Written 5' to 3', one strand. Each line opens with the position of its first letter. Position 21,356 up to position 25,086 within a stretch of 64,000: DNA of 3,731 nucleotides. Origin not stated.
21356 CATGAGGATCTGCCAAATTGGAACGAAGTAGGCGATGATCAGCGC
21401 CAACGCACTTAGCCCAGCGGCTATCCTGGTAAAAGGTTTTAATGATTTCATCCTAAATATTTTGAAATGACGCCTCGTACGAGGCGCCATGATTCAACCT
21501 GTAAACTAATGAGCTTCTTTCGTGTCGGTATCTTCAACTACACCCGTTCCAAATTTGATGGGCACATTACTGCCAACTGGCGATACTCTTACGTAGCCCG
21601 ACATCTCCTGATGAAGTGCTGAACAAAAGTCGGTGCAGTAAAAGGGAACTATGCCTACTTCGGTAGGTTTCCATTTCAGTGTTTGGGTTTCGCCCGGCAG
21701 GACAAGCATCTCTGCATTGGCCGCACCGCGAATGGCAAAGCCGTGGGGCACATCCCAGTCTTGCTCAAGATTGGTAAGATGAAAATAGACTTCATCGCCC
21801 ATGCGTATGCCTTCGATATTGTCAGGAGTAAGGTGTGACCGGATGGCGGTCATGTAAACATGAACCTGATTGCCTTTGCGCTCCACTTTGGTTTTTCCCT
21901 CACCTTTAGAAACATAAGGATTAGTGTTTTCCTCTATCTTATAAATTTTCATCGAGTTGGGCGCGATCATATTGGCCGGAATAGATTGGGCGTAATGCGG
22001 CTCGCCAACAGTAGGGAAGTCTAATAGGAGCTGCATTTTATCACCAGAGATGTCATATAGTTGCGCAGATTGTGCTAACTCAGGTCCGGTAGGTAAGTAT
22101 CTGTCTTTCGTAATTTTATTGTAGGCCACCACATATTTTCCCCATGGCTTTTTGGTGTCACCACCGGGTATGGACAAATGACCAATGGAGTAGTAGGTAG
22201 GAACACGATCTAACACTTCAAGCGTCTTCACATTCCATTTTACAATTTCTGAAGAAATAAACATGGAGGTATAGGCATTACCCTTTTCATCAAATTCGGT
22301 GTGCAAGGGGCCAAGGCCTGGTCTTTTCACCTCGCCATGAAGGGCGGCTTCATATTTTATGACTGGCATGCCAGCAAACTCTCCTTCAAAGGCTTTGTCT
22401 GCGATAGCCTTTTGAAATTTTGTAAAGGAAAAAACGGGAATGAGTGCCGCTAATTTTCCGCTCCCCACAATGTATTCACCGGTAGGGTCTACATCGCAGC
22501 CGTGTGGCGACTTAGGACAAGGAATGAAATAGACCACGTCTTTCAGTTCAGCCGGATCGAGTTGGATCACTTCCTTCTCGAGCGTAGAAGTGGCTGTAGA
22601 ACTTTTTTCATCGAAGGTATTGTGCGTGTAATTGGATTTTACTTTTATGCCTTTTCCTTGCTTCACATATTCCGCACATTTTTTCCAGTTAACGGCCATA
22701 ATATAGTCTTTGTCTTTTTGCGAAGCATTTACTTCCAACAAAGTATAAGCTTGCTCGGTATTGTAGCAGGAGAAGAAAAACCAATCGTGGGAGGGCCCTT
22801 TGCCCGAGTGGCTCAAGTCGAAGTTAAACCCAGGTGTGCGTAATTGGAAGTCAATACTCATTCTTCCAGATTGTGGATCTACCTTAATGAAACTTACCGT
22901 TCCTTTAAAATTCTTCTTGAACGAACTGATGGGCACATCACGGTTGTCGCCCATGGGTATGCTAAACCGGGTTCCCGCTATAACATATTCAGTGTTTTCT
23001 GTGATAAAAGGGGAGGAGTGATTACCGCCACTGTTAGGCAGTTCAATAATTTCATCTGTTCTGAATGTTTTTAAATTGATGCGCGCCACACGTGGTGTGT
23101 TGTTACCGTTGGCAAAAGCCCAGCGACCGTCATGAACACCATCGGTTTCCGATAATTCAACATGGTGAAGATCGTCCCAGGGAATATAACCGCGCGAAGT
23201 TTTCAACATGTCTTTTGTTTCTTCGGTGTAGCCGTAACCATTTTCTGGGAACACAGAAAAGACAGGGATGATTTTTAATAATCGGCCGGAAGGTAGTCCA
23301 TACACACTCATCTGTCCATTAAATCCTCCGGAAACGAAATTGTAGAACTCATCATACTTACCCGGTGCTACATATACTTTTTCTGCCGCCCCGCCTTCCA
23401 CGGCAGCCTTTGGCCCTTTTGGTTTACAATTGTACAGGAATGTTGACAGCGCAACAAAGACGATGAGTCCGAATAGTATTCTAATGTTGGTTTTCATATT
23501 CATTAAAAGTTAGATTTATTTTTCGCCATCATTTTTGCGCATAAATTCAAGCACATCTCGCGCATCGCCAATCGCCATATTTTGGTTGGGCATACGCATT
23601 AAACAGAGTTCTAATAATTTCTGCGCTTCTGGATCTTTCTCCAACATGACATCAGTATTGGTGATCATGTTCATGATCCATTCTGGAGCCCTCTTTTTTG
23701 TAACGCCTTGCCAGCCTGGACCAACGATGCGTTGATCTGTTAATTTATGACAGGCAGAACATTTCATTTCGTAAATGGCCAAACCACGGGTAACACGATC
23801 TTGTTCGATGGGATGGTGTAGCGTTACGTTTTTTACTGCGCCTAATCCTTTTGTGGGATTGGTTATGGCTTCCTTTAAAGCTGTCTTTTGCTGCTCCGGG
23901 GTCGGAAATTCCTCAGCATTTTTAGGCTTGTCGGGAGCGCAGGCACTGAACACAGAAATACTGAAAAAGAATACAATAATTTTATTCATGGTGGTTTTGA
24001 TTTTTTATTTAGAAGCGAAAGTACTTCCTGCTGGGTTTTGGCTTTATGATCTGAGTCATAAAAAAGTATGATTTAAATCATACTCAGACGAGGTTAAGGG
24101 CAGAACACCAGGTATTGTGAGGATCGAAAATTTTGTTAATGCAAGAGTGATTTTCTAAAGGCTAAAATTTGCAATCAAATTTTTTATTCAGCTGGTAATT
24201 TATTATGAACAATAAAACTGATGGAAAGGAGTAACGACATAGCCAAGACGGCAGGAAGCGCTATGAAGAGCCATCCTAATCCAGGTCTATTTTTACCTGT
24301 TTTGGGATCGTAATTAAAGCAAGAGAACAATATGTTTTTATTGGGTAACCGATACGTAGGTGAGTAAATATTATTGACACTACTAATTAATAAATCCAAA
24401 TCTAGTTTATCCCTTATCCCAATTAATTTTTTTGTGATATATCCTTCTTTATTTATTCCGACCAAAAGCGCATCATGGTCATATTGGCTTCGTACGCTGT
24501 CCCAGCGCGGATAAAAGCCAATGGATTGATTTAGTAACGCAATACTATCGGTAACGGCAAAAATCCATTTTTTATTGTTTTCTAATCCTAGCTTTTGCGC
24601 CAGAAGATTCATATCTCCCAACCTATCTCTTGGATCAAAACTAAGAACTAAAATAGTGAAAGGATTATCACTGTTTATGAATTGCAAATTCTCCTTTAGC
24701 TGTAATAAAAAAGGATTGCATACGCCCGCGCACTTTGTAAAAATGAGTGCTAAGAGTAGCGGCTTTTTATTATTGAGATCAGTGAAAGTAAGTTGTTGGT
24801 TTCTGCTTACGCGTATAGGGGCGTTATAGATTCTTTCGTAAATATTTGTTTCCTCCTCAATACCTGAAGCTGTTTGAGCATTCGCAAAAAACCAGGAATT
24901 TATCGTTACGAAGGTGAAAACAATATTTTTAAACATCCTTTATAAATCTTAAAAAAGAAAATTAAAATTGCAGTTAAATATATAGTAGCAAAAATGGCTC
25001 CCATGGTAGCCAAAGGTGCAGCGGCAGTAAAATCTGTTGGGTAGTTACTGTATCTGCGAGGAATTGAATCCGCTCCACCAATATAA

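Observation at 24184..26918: Heme-copper 'oxidase' beside nosZ looks like an sNOR-type nitric-oxide reductase (CuA subunit II, subunit I, SenC)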

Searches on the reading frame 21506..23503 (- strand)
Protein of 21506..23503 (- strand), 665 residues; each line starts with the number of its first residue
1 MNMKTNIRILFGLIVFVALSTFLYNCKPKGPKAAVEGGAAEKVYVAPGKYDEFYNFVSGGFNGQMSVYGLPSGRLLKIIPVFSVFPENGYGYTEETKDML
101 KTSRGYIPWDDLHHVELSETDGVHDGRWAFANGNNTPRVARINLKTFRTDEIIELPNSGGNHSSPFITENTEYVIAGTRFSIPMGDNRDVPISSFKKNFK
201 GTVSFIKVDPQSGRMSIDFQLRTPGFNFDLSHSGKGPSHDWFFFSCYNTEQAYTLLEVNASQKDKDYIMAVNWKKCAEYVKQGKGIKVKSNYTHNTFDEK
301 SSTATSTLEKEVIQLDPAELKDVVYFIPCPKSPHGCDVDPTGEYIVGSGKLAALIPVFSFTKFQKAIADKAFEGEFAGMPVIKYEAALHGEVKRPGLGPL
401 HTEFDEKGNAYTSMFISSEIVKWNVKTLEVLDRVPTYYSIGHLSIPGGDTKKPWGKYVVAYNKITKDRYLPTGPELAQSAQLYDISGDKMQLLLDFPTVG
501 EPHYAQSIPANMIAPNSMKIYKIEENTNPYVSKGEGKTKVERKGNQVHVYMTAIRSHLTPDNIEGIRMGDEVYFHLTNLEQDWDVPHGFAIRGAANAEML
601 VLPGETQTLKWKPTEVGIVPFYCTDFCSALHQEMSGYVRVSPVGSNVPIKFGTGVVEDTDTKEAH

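Call 4: search_protein_families(library=pfam, proteins=[window:21506-23503:-], max_evalue=0.01)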
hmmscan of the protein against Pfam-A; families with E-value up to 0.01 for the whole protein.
window:21506-23503:- (665 aa): 1 family
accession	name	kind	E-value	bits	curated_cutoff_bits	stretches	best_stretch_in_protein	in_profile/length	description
PF18764.7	nos_propeller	-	5.7e-36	122.7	30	1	433-503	1-71/71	Nitrous oxide reductase propeller repeat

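Call 6: search_protein_families(library=ncbifam, proteins=[window:21506-23503:-], max_evalue=0.01)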
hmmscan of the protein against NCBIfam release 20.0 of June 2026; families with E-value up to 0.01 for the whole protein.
window:21506-23503:- (665 aa): 4 families
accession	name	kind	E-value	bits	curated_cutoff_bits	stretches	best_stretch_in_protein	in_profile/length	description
TIGR04246.1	nitrous_NosZ_Gp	equivalog_domain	6.2e-284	942.7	625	1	40-642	1-578/578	Sec-dependent nitrous-oxide reductase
TIGR04244.1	nitrous_NosZ_RR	equivalog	1.5e-106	357.4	625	1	34-638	34-624/627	TAT-dependent nitrous-oxide reductase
NF052460.1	L-NosZ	equivalog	3.2e-46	157.9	700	2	283-640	127-478/480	clade III lactonase-type nitrous-oxide reductase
TIGR02866.1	CoxB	equivalog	0.00028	20.5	147.7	1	512-641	71-192/202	cytochrome c oxidase subunit II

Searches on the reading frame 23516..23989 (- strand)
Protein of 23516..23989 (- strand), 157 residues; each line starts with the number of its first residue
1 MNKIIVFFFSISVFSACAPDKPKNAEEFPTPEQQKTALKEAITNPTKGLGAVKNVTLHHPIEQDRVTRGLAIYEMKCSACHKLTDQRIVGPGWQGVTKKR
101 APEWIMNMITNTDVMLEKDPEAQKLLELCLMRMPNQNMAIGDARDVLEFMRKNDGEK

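Call 4: search_protein_families(library=pfam, proteins=[window:23516-23989:-], max_evalue=0.01)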
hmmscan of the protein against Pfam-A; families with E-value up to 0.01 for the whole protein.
window:23516-23989:- (157 aa): 3 families
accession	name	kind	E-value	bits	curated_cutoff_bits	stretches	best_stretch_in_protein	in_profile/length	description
PF00034.26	Cytochrom_C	-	5.7e-06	28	21.3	1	67-152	2-88/90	Cytochrome c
PF13442.11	Cytochrome_CBB3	-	5.9e-05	23.7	27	1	65-112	2-44/68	Cytochrome C oxidase, cbb3-type, subunit III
PF02167.20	Cytochrom_C1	-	0.0059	16.7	22.8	1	61-84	10-33/219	Cytochrome C1 family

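Call 6: search_protein_families(library=ncbifam, proteins=[window:23516-23989:-], max_evalue=0.01)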
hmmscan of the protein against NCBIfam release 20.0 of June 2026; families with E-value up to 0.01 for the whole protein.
window:23516-23989:- (157 aa): 4 families
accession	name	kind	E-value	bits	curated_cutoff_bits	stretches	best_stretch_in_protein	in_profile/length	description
TIGR02603.1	CxxCH_TIGR02603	domain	5.3e-05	23.2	68.15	1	66-121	3-59/134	putative heme-binding domain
NF045774.1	cytochro_C551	exception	0.00064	19.7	118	0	63-112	36-85/110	cytochrome c551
NF040606.1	CytoC_perox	subfamily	0.0016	17.7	150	1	59-114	291-339/524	di-heme-cytochrome C peroxidase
NF045773.1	cytochro_C550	exception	0.0018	18.2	125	1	62-114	45-97/118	cytochrome c550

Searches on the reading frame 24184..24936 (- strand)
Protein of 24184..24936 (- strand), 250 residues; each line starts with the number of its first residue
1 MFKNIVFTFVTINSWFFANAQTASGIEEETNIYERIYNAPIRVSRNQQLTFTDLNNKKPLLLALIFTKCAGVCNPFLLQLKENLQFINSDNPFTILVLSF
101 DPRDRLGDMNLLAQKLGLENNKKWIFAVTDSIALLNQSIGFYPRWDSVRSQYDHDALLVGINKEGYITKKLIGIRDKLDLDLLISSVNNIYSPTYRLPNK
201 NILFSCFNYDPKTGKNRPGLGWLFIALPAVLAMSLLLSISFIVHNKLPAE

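Call 4: search_protein_families(library=pfam, proteins=[window:24184-24936:-], max_evalue=0.01)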
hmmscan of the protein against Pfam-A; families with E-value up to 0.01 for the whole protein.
window:24184-24936:- (250 aa): 1 family
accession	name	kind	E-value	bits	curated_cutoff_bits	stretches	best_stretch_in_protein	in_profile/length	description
PF02630.20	SCO1-SenC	-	0.00087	19.7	22.8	1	56-111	20-77/134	SCO1/SenC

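Call 6: search_protein_families(library=ncbifam, proteins=[window:24184-24936:-], max_evalue=0.01)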
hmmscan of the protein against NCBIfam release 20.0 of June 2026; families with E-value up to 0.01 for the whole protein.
window:24184-24936:- (250 aa): 0 families

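Call 56: find_homologous_proteins(query=window:24184-24936:-, max_evalue=0.00001)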
Query window:24184-24936:- (250 aa): 204 proteins with E <= 0.00001 among 2209 candidates; the best 120 are listed.
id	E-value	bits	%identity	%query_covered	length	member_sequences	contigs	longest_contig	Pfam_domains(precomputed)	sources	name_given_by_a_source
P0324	3.3e-163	559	100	100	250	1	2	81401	-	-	-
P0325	2.7e-112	392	71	99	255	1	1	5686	-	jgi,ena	-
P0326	8.1e-110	384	72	92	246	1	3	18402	-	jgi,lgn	jgi:cytochrome oxidase Cu insertion factor (SCO1/SenC/PrrC family)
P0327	1.0e-109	384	70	98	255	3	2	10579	PF02630.21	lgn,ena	-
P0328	1.6e-108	380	69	99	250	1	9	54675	PF02630.21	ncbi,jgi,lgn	-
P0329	2.3e-108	379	70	99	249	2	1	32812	PF02630.21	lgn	-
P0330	3.5e-108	379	69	99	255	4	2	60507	-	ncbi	-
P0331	4.4e-108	378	69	99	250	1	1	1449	PF02630.21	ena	-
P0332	5.0e-108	378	68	99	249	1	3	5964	PF02630.21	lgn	-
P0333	6.3e-108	378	70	98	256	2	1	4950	PF02630.21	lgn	-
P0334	9.4e-108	377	69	98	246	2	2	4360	-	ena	-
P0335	1.2e-107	377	72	92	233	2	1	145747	-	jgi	jgi:cytochrome oxidase Cu insertion factor (SCO1/SenC/PrrC family)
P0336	2.2e-107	376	69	99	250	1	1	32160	PF02630.21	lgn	-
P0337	3.2e-107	375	69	99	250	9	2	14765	PF02630.21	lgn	-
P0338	3.4e-107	375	69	99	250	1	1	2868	PF02630.21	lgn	-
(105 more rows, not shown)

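Call 70: predict_structure(alignment_id=A3)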
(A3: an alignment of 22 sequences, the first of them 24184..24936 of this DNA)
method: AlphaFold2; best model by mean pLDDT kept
length: 250 residues; sequences in the alignment: 22
mean_pLDDT: 74.8   pTM: 0.62
mean pLDDT of the five models: 74.8, 73.7, 70.9, 70.5, 69.3
residues with pLDDT >= 90: 37; 70-90: 133; 50-70: 50; < 50: 30
segments of 3 or more residues with pLDDT < 50: 19-32, 192-204
pLDDT, mean of each block of 10 residues (from residue 1): 66 59 36 71 88 89 84 80 72 88 90 90 91 85 82 80 84 77 78 43 52 58 74 85 67
secondary structure, 60 per line:
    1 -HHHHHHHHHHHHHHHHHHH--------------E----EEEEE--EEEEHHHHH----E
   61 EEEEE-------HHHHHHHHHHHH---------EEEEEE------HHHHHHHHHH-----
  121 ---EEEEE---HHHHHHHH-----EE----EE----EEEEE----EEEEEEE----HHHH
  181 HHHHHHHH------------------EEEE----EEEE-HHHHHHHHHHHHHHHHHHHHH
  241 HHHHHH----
elements in order: H2-20 E40-44 E47-50 H51-55 E60-65 H73-84 E94-99 H106-115 E124-128 H132-139 E157-161 E166-172 H177-188 E207-210 E215-218 H220-246

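Call 73: fold_search(model_id=the predicted structure, library=pdb)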
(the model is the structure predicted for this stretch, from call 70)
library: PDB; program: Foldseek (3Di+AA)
matches with E <= 10: 972; with E <= 0.001: 409
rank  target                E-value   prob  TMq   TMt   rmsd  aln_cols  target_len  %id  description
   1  3me7_A                1.5e-10  1.00  0.55  0.79   2.2       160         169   19  Crystal structure of putative electron transport protein aq_2194 from Aquifex aeolicus VF5 (released 2010-04-14)
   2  3me8_B                5.2e-10  1.00  0.50  0.78   2.6       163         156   18  Crystal structure of putative electron transfer protein aq_2194 from Aquifex aeolicus VF5 (released 2010-04-14)
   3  3me7_B                9.5e-10  1.00  0.52  0.80   2.7       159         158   18  Crystal structure of putative electron transport protein aq_2194 from Aquifex aeolicus VF5 (released 2010-04-14)
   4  1xzo_A                3.9e-08  1.00  0.53  0.74   3.4       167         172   16  Identification of a disulfide switch in BsSco, a member of the Sco family of cytochrome c oxidase assembly proteins (released 2005-03-01)
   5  1xzo_B                4.1e-08  1.00  0.49  0.69   3.3       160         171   18  Identification of a disulfide switch in BsSco, a member of the Sco family of cytochrome c oxidase assembly proteins (released 2005-03-01)
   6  4hde                  2.4e-07  1.00  0.49  0.70   3.2       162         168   18  The crystal structure of a SCO1/SenC family lipoprotein from Bacillus anthracis str. Ames (released 2012-10-24)
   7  6n5u_B                6.3e-07  1.00  0.52  0.79   2.5       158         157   18  Crystal structure of Arabidopsis thaliana ScoI with copper bound (released 2019-07-24)
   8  1wp0_B                8.6e-07  1.00  0.52  0.78   3.3       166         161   17  Human SCO1 (released 2005-01-18)
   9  2ggt_A                8.6e-07  1.00  0.49  0.71   3.9       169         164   18  Crystal structure of human SCO1 complexed with nickel. (released 2006-05-16)
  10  3c73_A                9.7e-07  1.00  0.42  0.71   4.2       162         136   14  Structure of CEHC variant ResA (released 2008-08-12)
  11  3gl3_A                1.0e-06  1.00  0.40  0.65   4.7       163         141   15  Crystal structure of a putative Thiol:disulfide interchange protein DsbE from Chlorobium tepidum (released 2009-03-31)
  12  2ggt_B                1.1e-06  1.00  0.48  0.69   3.7       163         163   16  Crystal structure of human SCO1 complexed with nickel. (released 2006-05-16)
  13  3gl3_C                1.2e-06  1.00  0.39  0.63   5.0       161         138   16  Crystal structure of a putative Thiol:disulfide interchange protein DsbE from Chlorobium tepidum (released 2009-03-31)
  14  1wp0_A                1.3e-06  1.00  0.48  0.71   3.5       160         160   18  Human SCO1 (released 2005-01-18)
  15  2h1a_A                1.3e-06  1.00  0.42  0.71   4.2       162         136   14  ResA C74A Variant (released 2006-09-19)
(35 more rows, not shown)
